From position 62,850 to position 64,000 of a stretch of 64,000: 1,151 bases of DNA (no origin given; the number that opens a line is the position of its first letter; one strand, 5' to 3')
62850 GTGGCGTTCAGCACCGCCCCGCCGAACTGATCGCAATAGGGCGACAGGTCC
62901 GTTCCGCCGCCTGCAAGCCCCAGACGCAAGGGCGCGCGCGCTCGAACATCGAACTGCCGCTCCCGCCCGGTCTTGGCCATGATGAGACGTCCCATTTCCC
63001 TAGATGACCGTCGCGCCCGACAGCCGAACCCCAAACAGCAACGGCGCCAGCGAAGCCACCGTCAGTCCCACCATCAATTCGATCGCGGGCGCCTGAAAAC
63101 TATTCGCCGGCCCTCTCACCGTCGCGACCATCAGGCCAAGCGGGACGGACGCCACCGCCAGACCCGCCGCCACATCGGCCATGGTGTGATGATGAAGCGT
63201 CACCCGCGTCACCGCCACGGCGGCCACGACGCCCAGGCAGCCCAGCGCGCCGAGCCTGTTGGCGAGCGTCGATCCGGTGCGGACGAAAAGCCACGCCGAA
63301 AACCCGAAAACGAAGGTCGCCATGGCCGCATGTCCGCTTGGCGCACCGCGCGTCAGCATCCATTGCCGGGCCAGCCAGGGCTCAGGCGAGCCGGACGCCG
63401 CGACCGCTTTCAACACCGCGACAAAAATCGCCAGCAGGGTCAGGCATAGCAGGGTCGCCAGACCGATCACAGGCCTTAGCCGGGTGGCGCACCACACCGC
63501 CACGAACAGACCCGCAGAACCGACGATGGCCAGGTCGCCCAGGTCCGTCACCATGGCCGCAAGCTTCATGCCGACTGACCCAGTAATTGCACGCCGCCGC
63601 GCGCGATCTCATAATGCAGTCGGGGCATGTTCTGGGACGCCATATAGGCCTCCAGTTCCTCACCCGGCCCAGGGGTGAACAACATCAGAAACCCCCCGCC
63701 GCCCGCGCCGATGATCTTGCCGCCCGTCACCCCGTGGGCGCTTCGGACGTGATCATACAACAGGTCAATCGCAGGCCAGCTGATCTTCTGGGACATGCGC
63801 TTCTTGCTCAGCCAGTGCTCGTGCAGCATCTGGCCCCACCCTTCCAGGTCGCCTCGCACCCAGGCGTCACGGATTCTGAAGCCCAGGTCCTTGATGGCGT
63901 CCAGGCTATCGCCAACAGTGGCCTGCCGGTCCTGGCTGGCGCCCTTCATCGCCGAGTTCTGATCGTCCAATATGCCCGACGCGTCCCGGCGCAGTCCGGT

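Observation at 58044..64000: Candidate undescribed system: carrier-protein aminoacylation module coupled to a sugar-activation operon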

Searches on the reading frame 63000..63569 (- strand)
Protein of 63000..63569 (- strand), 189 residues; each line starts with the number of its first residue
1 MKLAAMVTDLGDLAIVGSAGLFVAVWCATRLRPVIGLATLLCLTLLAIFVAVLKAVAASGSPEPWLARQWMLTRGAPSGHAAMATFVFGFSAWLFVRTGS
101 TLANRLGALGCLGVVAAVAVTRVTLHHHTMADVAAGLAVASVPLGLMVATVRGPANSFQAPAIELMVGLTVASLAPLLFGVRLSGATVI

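Call 3: search_protein_families(library=pfam, proteins=[window:63000-63569:-], max_evalue=0.01)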
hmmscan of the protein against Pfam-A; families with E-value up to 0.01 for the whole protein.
window:63000-63569:- (189 aa): 1 family
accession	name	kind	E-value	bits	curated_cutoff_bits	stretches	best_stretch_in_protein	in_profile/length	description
PF01569.27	PAP2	-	4.3e-08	33.4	27.2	1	40-147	6-121/130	PAP2 superfamily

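Call 4: search_protein_families(library=ncbifam, proteins=[window:63000-63569:-], max_evalue=0.01)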
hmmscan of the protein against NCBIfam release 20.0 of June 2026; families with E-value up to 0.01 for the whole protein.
window:63000-63569:- (189 aa): 0 families

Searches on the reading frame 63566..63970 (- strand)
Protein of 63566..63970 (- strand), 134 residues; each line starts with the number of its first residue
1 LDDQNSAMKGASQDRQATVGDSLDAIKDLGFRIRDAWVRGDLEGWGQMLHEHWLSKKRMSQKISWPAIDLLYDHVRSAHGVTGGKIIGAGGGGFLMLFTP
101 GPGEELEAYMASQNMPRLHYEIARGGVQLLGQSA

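Call 3: search_protein_families(library=pfam, proteins=[window:63566-63970:-], max_evalue=0.01)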
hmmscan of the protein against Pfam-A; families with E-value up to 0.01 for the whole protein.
window:63566-63970:- (134 aa): 1 family
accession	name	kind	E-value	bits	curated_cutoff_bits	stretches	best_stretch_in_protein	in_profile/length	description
PF08544.19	GHMP_kinases_C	-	4.3e-07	30.7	21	1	38-110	6-79/85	GHMP kinases C terminal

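Call 4: search_protein_families(library=ncbifam, proteins=[window:63566-63970:-], max_evalue=0.01)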
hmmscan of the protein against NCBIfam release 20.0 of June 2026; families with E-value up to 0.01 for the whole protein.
window:63566-63970:- (134 aa): 5 families
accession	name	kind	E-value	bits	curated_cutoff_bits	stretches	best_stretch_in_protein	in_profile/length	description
NF049969.1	GlMnHpPKinHddA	equivalog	3.2e-11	43.3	600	1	19-98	225-303/338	D-glycero-D-manno-heptose 7-phosphate kinase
NF009948.0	PRK13412.1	equivalog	1.7e-08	32.7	721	1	23-103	861-939/974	bifunctional fucokinase/fucose-1-phosphate guanylyltransferase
NF003006.0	PRK03817.1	equivalog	4.2e-05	22.7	443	1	33-113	249-328/352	galactokinase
TIGR00549.1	mevalon_kin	equivalog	0.0025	17.4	163.05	1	17-95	198-273/276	mevalonate kinase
TIGR00131.1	gal_kin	equivalog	0.0087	15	226.65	1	39-100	291-351/388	galactokinase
